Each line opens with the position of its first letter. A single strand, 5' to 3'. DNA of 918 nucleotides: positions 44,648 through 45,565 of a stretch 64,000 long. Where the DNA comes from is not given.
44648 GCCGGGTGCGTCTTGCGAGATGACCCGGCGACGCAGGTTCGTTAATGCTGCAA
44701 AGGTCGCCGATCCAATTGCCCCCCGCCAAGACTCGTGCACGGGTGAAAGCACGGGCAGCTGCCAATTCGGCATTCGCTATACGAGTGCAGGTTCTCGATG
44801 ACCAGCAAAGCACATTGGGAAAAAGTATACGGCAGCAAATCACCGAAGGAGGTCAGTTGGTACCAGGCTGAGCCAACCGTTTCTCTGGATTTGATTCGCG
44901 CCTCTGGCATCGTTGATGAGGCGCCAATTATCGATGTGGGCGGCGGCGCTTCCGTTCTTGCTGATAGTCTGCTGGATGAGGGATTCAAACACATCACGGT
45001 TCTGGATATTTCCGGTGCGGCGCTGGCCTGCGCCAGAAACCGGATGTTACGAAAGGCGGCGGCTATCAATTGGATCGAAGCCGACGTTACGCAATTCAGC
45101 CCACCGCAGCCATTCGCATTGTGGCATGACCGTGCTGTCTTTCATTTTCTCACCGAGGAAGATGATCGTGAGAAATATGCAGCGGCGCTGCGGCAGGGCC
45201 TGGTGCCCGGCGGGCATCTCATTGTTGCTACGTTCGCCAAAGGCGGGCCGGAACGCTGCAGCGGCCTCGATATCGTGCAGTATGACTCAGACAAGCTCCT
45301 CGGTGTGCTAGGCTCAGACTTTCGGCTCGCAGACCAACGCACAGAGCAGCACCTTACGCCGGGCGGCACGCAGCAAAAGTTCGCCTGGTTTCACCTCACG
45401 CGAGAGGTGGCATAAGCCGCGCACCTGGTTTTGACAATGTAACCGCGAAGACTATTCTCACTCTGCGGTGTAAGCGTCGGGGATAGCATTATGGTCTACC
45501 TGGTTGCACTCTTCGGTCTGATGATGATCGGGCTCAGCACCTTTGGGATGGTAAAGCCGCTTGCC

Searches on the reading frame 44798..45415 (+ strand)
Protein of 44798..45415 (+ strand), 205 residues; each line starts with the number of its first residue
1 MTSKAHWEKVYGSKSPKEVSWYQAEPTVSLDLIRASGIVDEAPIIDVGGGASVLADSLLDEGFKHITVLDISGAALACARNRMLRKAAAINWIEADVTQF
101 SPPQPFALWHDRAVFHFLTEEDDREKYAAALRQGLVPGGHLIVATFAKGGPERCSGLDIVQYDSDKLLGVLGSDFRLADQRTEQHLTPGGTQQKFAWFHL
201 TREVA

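Call 72: search_protein_families(library=pfam, proteins=[window:44798-45415:+], max_evalue=0.001)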
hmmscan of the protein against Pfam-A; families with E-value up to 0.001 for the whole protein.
window:44798-45415:+ (205 aa): 8 families
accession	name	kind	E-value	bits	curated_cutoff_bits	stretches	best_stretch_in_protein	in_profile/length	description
PF13649.12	Methyltransf_25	-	5.2e-11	43.5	27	1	44-139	1-97/97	Methyltransferase domain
PF08242.18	Methyltransf_12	-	3.7e-09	37.6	30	1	45-141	1-98/98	Methyltransferase domain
PF08241.18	Methyltransf_11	-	2.6e-08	34.9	21.2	1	46-143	2-95/95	Methyltransferase domain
PF13847.12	Methyltransf_31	-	0.0001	22.5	27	1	40-147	3-113/145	Methyltransferase domain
PF05401.17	NodS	-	0.00017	21.9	24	1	40-133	43-134/201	Nodulation protein S (NodS)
PF13489.12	Methyltransf_23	-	0.00031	21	27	1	34-150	15-123/164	Methyltransferase domain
PF05175.20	MTS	-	0.00035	20.7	23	1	43-103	34-96/170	Methyltransferase small domain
PF00398.26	RrnaAD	-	0.00038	20.1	24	1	25-105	15-93/263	Ribosomal RNA adenine dimethylase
